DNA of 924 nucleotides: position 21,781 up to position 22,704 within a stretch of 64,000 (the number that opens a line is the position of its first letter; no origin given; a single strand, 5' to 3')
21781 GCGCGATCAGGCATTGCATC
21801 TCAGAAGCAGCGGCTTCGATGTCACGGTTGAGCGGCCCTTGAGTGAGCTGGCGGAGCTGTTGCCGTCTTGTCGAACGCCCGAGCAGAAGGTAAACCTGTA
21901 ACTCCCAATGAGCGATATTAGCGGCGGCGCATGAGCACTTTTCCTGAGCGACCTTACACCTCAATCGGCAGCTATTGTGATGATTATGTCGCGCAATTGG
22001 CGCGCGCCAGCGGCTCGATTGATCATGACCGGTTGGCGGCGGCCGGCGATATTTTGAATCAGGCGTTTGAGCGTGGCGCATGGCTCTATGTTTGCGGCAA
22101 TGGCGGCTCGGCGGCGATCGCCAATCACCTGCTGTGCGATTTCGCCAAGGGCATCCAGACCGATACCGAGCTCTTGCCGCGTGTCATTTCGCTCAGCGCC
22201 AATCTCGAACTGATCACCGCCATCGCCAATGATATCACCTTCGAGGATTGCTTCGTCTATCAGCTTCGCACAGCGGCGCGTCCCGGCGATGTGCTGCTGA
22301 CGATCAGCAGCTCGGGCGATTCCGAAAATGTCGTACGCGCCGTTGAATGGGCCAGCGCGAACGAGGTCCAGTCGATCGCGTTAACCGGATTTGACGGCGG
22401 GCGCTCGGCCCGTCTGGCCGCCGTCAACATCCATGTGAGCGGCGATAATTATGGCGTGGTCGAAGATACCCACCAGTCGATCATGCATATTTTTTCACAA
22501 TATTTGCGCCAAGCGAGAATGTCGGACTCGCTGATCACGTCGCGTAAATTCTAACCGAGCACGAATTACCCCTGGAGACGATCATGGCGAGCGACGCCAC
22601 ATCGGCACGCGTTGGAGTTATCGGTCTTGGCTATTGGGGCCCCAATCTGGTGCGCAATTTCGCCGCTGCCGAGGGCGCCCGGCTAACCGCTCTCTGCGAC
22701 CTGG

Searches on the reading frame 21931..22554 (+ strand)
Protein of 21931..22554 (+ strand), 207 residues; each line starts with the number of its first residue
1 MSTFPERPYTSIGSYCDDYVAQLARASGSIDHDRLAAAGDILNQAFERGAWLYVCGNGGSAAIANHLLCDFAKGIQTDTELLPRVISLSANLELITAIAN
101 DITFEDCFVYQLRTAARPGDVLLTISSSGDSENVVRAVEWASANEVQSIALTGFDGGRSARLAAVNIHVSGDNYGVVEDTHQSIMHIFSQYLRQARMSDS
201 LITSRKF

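Call 3: search_protein_families(library=pfam, proteins=[window:21931-22554:+])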
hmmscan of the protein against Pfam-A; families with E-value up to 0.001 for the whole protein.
window:21931-22554:+ (207 aa): 2 families
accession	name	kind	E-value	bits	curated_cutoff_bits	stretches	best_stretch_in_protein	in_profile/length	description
PF13580.11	SIS_2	-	2.5e-21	76.6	27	1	17-153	4-138/138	SIS domain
PF01380.27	SIS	-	1.5e-07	31.7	25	1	91-170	26-105/131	SIS domain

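Call 4: search_protein_families(library=ncbifam, proteins=[window:21931-22554:+])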
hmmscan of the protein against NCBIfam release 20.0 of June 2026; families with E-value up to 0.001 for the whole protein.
window:21931-22554:+ (207 aa): 10 families
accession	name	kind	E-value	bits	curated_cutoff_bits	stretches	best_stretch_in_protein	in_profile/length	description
TIGR00441.1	gmhA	equivalog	4.9e-32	111.1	209.45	1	41-190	3-151/154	D-sedoheptulose 7-phosphate isomerase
NF010546.0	PRK13936.1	equivalog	6.7e-31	107.6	276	1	30-192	24-188/197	phosphoheptose isomerase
NF010547.0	PRK13938.1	equivalog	2.7e-26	92.5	320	1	36-195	32-190/196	D-sedoheptulose 7-phosphate isomerase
NF008138.0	PRK10886.1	equivalog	3.1e-24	85.8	352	1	30-163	22-154/196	DnaA initiator-associating protein DiaA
NF001628.0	PRK00414.1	equivalog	5e-24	85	265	1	35-192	30-186/192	D-sedoheptulose 7-phosphate isomerase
NF002805.0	PRK02947.1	subfamily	5.2e-07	29.1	135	1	14-154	6-143/247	sugar isomerase domain-containing protein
NF008458.0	PRK11337.1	equivalog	2.2e-06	26.8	378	1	116-167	186-237/293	MurR/RpiR family transcriptional regulator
TIGR03127.2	RuMP_HxlB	equivalog_domain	2.9e-06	27.3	160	1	115-189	69-142/178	6-phospho-3-hexuloisomerase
NF040776.2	AlsR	equivalog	9.6e-06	24.7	400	1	116-168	174-226/279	transcriptional repressor AlsR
NF008451.0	PRK11302.1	subfamily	0.00083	18.9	296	0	103-169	159-225/286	transcriptional regulator HexR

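Call 12: search_solved_structures(query=window:21931-22554:+, show_alignments=3, max_evalue=0.001)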
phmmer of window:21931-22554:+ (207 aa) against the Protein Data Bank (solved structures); distinct sequences matched with E-value up to 0.001: 15.
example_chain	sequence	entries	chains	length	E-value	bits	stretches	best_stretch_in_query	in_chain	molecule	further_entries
5by2_A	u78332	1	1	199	2.2e-26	95.7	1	34-190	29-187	Phosphoheptose isomerase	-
1x92_A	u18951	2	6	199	1.4e-22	83.3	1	43-187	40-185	PHOSPHOHEPTOSE ISOMERASE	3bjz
2yva_A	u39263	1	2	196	5.6e-22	81.3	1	22-164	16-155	DnaA initiator-associating protein diaA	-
4u6n_A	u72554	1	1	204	6.2e-22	81.2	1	22-164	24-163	DnaA initiator-associating protein DiaA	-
3trj_A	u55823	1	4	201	9.3e-22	80.6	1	13-194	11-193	Phosphoheptose isomerase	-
5i01_A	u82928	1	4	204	3e-21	79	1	36-187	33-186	Phosphoheptose isomerase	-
1tk9_A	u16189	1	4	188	9.6e-21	77.3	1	30-192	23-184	Phosphoheptose isomerase 1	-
1x94_A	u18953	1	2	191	1.7e-20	76.5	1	31-193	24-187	putative Phosphoheptose isomerase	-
2i22_A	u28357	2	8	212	9.8e-20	74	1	36-194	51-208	Phosphoheptose isomerase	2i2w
5ltz_A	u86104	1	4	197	6.6e-18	68.1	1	39-188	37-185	Phosphoheptose isomerase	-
5lu7_A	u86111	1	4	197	8.6e-18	67.7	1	39-188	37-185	Phosphoheptose isomerase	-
2xbl_A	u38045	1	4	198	1.6e-17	66.8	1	39-188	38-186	PHOSPHOHEPTOSE ISOMERASE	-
2x3y_A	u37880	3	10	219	2.1e-17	66.4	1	39-188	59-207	PHOSPHOHEPTOSE ISOMERASE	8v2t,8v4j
5lu5_A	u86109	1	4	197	3.1e-17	65.9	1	39-188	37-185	Phosphoheptose isomerase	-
5lu6_A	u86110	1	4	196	2.2e-16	63.1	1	39-188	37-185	Phosphoheptose isomerase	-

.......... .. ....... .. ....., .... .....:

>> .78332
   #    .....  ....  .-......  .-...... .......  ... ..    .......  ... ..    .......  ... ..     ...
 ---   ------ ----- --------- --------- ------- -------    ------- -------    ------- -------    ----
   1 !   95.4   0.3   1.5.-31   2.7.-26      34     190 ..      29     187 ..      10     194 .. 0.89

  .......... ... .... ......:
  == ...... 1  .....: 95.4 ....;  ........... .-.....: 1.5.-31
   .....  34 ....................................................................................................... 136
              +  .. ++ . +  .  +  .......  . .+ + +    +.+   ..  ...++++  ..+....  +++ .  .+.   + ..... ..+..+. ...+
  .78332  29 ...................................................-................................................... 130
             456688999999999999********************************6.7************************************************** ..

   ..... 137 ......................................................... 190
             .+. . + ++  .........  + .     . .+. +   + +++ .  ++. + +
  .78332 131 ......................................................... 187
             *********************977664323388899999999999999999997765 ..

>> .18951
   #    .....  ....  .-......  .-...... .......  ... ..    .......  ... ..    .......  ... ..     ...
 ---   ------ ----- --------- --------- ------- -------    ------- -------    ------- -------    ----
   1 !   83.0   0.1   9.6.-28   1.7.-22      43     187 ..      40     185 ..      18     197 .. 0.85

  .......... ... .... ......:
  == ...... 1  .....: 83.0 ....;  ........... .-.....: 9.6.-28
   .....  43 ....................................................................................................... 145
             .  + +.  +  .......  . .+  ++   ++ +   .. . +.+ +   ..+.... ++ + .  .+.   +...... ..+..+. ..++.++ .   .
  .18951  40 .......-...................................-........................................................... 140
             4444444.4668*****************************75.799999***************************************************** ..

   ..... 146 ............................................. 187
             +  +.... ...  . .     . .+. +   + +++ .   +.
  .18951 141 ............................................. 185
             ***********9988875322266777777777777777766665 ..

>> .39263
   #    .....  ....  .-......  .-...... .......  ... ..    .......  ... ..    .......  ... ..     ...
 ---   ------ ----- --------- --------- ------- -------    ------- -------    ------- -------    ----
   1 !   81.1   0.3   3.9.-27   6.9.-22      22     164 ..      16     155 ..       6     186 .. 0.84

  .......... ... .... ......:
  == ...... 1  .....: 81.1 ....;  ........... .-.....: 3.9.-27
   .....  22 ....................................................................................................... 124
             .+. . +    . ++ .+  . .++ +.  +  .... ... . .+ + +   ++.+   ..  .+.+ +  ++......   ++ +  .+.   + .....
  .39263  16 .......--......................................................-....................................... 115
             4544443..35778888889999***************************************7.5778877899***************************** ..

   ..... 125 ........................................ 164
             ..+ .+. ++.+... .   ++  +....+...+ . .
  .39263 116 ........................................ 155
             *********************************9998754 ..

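Call 14: find_encoding_contigs(protein=window:21931-22554:+, flank=10000, max_places=10)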
Protein window:21931-22554:+ (207 aa): 15 contigs read that carry it; 8 places shown.
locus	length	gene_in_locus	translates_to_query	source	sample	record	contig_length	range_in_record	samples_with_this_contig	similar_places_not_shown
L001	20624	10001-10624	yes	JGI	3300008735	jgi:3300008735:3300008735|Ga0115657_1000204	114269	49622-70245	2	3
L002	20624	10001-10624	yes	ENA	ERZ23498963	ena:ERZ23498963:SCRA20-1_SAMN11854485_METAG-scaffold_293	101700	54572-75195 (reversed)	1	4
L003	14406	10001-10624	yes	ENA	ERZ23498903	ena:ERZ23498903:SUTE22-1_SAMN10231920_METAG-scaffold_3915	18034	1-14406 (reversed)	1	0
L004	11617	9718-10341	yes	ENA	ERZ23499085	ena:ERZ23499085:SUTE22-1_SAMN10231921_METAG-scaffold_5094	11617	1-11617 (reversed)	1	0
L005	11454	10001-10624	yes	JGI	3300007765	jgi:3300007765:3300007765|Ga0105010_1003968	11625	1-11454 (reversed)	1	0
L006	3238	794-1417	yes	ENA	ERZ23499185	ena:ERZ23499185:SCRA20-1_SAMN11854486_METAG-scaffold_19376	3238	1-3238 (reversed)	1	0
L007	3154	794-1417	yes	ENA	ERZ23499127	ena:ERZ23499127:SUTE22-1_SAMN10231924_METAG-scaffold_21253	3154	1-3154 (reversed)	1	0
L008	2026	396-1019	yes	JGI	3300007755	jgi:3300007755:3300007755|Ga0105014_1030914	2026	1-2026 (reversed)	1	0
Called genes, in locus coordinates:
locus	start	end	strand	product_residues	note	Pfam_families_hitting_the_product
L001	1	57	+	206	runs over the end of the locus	PF00293:NUDIX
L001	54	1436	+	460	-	PF04932:Wzy_C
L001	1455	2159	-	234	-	-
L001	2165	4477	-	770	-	PF02706:Wzz, PF09140:MipZ (faint), PF13807:GNVR, PF01656:CbiA, PF13614:AAA_31, PF00142:Fer4_NifH (faint)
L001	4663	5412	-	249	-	PF02563:Poly_export, PF10531:SLBB, PF22461:SLBB_2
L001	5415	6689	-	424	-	PF10082:BBP2_2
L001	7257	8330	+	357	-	PF01370:Epimerase, PF04321:RmlD_sub_bind (weak), PF16363:GDP_Man_Dehyd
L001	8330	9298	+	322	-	PF01370:Epimerase, PF04321:RmlD_sub_bind, PF16363:GDP_Man_Dehyd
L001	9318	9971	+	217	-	PF00702:Hydrolase (weak), PF13242:Hydrolase_like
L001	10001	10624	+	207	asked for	PF13580:SIS_2, PF01380:SIS (weak)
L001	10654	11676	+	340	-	PF01408:GFO_IDH_MocA, PF22725:GFO_IDH_MocA_C3, PF02894:GFO_IDH_MocA_C (weak)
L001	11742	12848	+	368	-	PF01041:DegT_DnrJ_EryC1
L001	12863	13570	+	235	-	PF01073:3Beta_HSD (weak), PF01370:Epimerase, PF07993:NAD_binding_4 (faint), PF16363:GDP_Man_Dehyd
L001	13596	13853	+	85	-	-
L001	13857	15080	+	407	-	PF13439:Glyco_transf_4, PF13579:Glyco_trans_4_4, PF00534:Glycos_transf_1, PF13692:Glyco_trans_1_4, PF13524:Glyco_trans_1_2 (weak)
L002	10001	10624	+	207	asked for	PF13580:SIS_2, PF01380:SIS (weak)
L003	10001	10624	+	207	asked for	PF13580:SIS_2, PF01380:SIS (weak)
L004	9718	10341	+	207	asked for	PF13580:SIS_2, PF01380:SIS (weak)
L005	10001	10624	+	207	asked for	PF13580:SIS_2, PF01380:SIS (weak)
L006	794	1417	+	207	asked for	PF13580:SIS_2, PF01380:SIS (weak)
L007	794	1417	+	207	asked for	PF13580:SIS_2, PF01380:SIS (weak)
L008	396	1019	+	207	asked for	PF13580:SIS_2, PF01380:SIS (weak)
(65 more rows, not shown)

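Call 15: find_homologous_proteins(query=window:21931-22554:+)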
Query window:21931-22554:+ (207 aa): 7478 proteins with E <= 0.001 among 8000 candidates; the best 120 are listed.
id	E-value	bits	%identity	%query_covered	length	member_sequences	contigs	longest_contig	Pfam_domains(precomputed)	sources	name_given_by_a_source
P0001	1.1e-131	454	100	100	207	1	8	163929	PF01380.28,PF13580.12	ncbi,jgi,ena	-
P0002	3.6e-129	446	98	100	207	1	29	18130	PF01380.28,PF13580.12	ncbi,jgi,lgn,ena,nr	ncbi:MAG: SIS domain-containing protein [Rhodospirillaceae bacterium]|jgi:D-sedoheptulose 7-phosphat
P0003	1.3e-128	444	97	100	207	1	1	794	PF01380.28,PF13580.12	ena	-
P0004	1.9e-128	443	97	100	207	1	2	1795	PF01380.28,PF13580.12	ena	-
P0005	1.4e-127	441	96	100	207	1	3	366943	PF01380.28,PF13580.12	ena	-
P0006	1.6e-126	437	97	100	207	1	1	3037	PF01380.28,PF13580.12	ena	-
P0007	4.4e-126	436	99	100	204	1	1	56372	PF01380.28,PF13580.12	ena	-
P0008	2.5e-122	423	92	100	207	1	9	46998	PF01380.28,PF13580.12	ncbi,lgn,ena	-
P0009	4.7e-122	423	92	100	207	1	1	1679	PF01380.28,PF13580.12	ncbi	-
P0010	1.6e-121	421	92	100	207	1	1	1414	PF01380.28,PF13580.12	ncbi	-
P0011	2.5e-121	420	92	100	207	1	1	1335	PF01380.28,PF13580.12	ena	-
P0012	7.5e-119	412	90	100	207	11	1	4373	PF01380.28,PF13580.12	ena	-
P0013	2.5e-116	404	86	100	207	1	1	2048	PF01380.28,PF13580.12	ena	-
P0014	3.7e-115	400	85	100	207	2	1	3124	PF01380.28,PF13580.12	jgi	jgi:D-sedoheptulose 7-phosphate isomerase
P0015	5.3e-115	400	84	100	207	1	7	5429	PF01380.28,PF13580.12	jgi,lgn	jgi:D-sedoheptulose 7-phosphate isomerase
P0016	9.8e-115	399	84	100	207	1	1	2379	PF01380.28,PF13580.12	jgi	jgi:phosphoheptose isomerase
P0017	3.7e-114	397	84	100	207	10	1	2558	PF01380.28,PF13580.12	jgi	jgi:D-sedoheptulose 7-phosphate isomerase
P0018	4.0e-113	393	86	100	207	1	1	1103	PF01380.28,PF13580.12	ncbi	-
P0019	1.9e-112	391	85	100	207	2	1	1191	PF01380.28,PF13580.12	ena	-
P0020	4.2e-112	390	85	100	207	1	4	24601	PF01380.28,PF13580.12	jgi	jgi:D-sedoheptulose 7-phosphate isomerase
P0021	1.9e-111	388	86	100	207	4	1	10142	PF01380.28,PF13580.12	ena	-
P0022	4.6e-111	387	84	100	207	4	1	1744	PF01380.28,PF13580.12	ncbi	-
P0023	4.8e-111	387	82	100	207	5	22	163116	PF01380.28,PF13580.12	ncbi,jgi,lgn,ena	jgi:D-sedoheptulose 7-phosphate isomerase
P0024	7.5e-111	386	83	100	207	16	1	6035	PF01380.28,PF13580.12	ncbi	-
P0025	9.9e-111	386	83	100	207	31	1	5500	PF01380.28,PF13580.12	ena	-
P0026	2.0e-110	385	82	100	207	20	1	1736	PF01380.28,PF13580.12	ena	-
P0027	1.0e-109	382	81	100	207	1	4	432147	PF01380.28,PF13580.12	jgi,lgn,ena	-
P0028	1.3e-109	382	81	100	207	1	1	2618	PF01380.28,PF13580.12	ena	-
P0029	1.3e-109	382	81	100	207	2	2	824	PF01380.28,PF13580.12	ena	-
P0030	1.8e-109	382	81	100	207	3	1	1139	PF01380.28,PF13580.12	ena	-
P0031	2.4e-109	381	83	100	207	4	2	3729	PF01380.28,PF13580.12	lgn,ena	-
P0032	2.4e-109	381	81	100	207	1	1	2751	PF01380.28,PF13580.12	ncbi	ncbi:MAG: SIS domain-containing protein [Alphaproteobacteria bacterium]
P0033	5.9e-109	380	83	100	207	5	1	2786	PF01380.28,PF13580.12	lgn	-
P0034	6.2e-109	380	80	100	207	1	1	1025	PF01380.28,PF13580.12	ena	-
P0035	6.5e-109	380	81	100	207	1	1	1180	PF01380.28,PF13580.12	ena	-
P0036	7.2e-109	380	81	100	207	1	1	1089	PF01380.28,PF13580.12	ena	-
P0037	1.5e-108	379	83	100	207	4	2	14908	PF01380.28,PF13580.12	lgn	-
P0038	1.9e-108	378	83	100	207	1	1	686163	PF01380.28,PF13580.12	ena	-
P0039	1.3e-107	375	80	100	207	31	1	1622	PF01380.28,PF13580.12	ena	-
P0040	2.3e-107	375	80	100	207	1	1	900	PF01380.28,PF13580.12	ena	-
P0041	4.7e-106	370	80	100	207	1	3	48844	PF01380.28,PF13580.12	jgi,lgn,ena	-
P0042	1.9e-104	365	79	100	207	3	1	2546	PF01380.28,PF13580.12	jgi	-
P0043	5.7e-103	360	76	100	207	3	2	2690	PF01380.28,PF13580.12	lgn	-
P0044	1.6e-102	359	77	100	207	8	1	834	PF01380.28,PF13580.12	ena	-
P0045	2.1e-102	358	77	100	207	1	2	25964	PF01380.28,PF13580.12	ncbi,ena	-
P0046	6.5e-102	357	76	99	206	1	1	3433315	PF13580.12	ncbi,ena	-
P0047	1.0e-101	356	75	100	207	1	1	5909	PF01380.28,PF13580.12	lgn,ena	-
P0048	2.5e-101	355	77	100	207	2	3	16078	PF01380.28,PF13580.12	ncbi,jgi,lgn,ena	-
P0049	4.4e-101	354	77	99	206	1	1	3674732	PF01380.28,PF13580.12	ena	-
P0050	6.0e-101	354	75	99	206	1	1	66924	PF01380.28,PF13580.12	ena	-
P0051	9.7e-101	353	78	99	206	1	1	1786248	PF01380.28,PF13580.12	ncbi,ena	-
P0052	1.1e-100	353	75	100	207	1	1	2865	PF01380.28,PF13580.12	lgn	-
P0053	1.2e-100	353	77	99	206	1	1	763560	PF01380.28,PF13580.12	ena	-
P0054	1.4e-100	352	75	100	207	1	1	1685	PF01380.28,PF13580.12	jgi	-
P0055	2.6e-100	352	76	100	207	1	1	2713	PF13580.12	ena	-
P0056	2.8e-100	352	75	100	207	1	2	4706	PF01380.28,PF13580.12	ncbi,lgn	-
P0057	4.1e-100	351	75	100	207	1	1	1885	PF01380.28,PF13580.12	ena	-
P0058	8.4e-100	350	75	99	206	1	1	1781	PF01380.28,PF13580.12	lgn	-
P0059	8.6e-100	350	74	100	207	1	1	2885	PF01380.28,PF13580.12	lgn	-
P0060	4.0e-99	348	74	99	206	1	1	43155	PF01380.28,PF13580.12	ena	-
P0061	4.2e-99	348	75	99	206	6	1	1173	PF01380.28,PF13580.12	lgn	-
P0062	8.0e-99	347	73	99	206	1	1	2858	PF01380.28,PF13580.12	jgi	jgi:phosphoheptose isomerase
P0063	1.7e-98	346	73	99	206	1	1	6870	PF01380.28,PF13580.12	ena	-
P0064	1.8e-98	346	74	99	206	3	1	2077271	PF01380.28,PF13580.12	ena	-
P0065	3.1e-98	345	72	99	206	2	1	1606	PF01380.28,PF13580.12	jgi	jgi:phosphoheptose isomerase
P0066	4.9e-98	344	73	99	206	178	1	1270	PF13580.12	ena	-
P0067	5.7e-98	344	75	99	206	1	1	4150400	PF13580.12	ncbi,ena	-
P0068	6.1e-98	344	73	99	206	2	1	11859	PF13580.12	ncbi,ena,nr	ncbi:MAG: SIS domain-containing protein [Rhodospirillales bacterium]|nr:SIS domain-containing protei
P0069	6.5e-98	344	74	99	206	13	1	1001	PF13580.12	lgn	-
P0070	8.6e-98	343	74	99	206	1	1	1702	PF01380.28,PF13580.12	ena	-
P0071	9.8e-98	343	74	99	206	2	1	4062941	PF01380.28,PF13580.12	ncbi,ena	-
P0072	1.1e-97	343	73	99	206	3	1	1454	PF01380.28,PF13580.12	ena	-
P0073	2.1e-97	342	73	99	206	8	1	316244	PF13580.12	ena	-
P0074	2.6e-97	342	73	99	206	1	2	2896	PF01380.28,PF13580.12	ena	-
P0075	3.1e-97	342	73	99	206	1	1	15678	PF01380.28,PF13580.12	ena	-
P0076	5.4e-97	341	74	99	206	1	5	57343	PF01380.28,PF13580.12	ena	-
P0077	5.4e-97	341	72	99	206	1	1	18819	PF01380.28,PF13580.12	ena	-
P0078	6.0e-97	341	75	99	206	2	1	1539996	PF13580.12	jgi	jgi:D-sedoheptulose 7-phosphate isomerase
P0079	7.0e-97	340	74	99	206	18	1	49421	PF13580.12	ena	-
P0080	7.5e-97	340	74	99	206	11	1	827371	PF01380.28,PF13580.12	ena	-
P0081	7.7e-97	340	72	99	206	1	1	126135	PF13580.12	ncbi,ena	-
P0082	9.5e-97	340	73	99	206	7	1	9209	PF13580.12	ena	-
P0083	1.0e-96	340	73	99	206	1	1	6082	PF01380.28,PF13580.12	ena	-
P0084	1.2e-96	340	73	99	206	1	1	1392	PF01380.28,PF13580.12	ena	-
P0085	1.3e-96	340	72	99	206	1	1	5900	PF01380.28,PF13580.12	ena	-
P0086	1.3e-96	340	73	99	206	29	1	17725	PF01380.28,PF13580.12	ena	-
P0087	1.6e-96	339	72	99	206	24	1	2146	PF01380.28,PF13580.12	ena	-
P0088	2.7e-96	339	73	99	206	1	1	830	PF01380.28,PF13580.12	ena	-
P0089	8.0e-96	337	73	99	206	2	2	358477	PF01380.28,PF13580.12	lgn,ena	-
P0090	1.0e-95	337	72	99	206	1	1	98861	PF01380.28,PF13580.12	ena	-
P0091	1.1e-95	337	72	99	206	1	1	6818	PF01380.28,PF13580.12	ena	-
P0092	1.5e-95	336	72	99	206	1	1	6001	PF01380.28,PF13580.12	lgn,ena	-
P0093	2.1e-95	336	72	99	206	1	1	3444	PF01380.28,PF13580.12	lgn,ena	-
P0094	2.6e-95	335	71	99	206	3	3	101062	PF01380.28,PF13580.12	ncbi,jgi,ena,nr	ncbi:MAG: SIS domain-containing protein [Alphaproteobacteria bacterium]|jgi:D-sedoheptulose 7-phosph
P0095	2.8e-95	335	72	99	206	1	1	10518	PF01380.28,PF13580.12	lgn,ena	-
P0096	2.8e-95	335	71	99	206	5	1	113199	PF13580.12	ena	-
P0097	3.1e-95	335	71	99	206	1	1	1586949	PF01380.28,PF13580.12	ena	-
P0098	3.6e-95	335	72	99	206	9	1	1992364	PF01380.28,PF13580.12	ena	-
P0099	4.7e-95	334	72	99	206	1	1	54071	PF01380.28,PF13580.12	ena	-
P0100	6.7e-95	334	72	99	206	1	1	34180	PF01380.28,PF13580.12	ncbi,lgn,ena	-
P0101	7.8e-95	334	73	99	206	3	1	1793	PF01380.28,PF13580.12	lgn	-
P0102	9.1e-95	334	72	99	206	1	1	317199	PF01380.28,PF13580.12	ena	-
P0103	9.7e-95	333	71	99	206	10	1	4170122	PF01380.28,PF13580.12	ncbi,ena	-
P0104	1.1e-94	333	71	99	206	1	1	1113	PF01380.28,PF13580.12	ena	-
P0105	1.1e-94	333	71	99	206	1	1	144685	PF01380.28,PF13580.12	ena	-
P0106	1.4e-94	333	71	99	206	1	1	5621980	PF13580.12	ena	-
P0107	1.6e-94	333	71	99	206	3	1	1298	PF13580.12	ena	-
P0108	1.7e-94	333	71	99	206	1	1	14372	PF01380.28,PF13580.12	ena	-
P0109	1.8e-94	333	71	99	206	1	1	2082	PF01380.28,PF13580.12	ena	-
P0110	1.8e-94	333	70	99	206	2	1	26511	PF01380.28,PF13580.12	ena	-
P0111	2.4e-94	332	72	100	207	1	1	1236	PF01380.28,PF13580.12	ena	-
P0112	3.2e-94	332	71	99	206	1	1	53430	PF13580.12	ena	-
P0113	5.0e-94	331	70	99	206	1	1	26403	PF13580.12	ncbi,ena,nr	ncbi:MAG: SIS domain-containing protein [Rhodospirillales bacterium]|nr:SIS domain-containing protei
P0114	7.4e-94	331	71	99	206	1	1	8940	PF01380.28,PF13580.12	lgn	-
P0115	7.6e-94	331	71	99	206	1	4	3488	PF01380.28,PF13580.12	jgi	-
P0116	9.8e-94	330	71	99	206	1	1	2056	PF13580.12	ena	-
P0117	1.6e-93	330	72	99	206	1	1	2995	PF01380.28,PF13580.12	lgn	-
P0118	2.5e-93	329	71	99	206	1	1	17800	PF01380.28,PF13580.12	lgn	-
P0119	6.1e-93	328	71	99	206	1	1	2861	PF13580.12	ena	-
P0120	2.0e-92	326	72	99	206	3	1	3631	PF01380.28,PF13580.12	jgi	jgi:D-sedoheptulose 7-phosphate isomerase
